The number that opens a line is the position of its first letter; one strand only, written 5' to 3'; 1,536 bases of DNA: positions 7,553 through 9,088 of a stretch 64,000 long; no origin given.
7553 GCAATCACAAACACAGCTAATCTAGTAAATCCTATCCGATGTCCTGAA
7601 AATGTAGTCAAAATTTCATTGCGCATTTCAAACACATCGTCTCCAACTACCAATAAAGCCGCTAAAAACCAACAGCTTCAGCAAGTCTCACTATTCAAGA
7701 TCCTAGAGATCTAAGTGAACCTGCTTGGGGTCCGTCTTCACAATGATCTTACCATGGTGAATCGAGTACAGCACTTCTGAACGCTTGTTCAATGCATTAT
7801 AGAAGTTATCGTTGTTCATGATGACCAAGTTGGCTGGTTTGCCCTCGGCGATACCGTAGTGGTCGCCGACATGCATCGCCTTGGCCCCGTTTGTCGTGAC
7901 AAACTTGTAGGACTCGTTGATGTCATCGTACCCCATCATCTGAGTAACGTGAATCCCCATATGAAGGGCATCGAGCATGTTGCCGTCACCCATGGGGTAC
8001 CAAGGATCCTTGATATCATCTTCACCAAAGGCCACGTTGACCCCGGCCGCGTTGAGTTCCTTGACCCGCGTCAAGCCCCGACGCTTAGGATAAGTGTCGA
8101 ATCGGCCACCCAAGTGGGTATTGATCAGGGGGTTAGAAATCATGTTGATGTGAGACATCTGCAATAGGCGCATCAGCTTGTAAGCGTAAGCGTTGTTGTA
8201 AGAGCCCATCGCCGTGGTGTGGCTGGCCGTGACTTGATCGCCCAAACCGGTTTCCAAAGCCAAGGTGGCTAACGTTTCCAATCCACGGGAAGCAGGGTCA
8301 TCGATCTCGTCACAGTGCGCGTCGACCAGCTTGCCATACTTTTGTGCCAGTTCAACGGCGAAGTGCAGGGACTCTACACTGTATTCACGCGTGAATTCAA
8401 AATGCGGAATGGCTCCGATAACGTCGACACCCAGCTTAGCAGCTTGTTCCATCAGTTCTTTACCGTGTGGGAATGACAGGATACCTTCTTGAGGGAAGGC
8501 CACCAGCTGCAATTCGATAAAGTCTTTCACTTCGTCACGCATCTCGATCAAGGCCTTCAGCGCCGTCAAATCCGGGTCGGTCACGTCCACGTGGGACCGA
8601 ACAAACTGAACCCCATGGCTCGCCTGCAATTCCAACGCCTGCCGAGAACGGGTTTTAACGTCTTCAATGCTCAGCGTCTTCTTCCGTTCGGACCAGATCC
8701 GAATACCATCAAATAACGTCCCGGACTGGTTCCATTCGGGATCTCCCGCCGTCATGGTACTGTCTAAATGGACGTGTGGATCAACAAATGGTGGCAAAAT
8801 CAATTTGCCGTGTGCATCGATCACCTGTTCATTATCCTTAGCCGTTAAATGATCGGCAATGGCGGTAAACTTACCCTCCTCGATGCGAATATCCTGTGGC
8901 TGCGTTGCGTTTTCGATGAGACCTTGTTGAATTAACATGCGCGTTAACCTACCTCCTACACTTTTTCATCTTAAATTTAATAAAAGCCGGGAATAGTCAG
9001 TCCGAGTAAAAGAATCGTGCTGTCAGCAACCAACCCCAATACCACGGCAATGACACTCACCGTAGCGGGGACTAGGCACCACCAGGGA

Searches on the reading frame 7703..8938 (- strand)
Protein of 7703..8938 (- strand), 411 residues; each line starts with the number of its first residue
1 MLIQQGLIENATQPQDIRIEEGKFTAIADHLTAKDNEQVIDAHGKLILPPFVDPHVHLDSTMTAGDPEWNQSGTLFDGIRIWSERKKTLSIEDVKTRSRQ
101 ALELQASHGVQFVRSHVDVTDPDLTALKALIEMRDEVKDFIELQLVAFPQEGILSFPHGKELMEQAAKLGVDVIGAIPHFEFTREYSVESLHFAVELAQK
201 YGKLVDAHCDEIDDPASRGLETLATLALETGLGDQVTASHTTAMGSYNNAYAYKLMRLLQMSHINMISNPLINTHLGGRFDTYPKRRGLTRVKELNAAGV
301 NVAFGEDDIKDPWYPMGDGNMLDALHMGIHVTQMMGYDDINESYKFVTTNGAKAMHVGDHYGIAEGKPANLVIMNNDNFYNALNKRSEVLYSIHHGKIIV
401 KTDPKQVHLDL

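Call 60: find_encoding_contigs(protein=window:7703-8938:-, flank=10000, max_places=8)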
Protein window:7703-8938:- (411 aa): 3 contigs read that carry it; 2 places shown.
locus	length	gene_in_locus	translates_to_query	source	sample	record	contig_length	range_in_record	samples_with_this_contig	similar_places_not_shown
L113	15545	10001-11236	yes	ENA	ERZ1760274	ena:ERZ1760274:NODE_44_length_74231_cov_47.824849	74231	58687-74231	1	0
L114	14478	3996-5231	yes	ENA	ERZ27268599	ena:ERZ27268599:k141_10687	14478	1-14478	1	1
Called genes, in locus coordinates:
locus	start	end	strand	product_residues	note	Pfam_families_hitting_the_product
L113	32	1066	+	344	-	PF21948:LplA-B_cat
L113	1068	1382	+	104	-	PF24710:DUF7671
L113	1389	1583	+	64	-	-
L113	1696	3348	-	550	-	PF00496:SBP_bac_5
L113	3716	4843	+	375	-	PF00730:HhH-GPD, PF14815:NUDIX_4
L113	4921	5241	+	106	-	-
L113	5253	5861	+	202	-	-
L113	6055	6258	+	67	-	PF00313:CSD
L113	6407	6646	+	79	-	PF00173:Cyt-b5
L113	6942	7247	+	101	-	-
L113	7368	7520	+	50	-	-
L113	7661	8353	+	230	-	PF02525:Flavodoxin_2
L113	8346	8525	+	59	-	-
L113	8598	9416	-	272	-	PF08543:Phos_pyr_kin, PF00294:PfkB, PF01256:Carb_kinase (weak)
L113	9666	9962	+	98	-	-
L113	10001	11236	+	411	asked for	PF07969:Amidohydro_3, PF01979:Amidohydro_1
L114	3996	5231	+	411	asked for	PF07969:Amidohydro_3, PF01979:Amidohydro_1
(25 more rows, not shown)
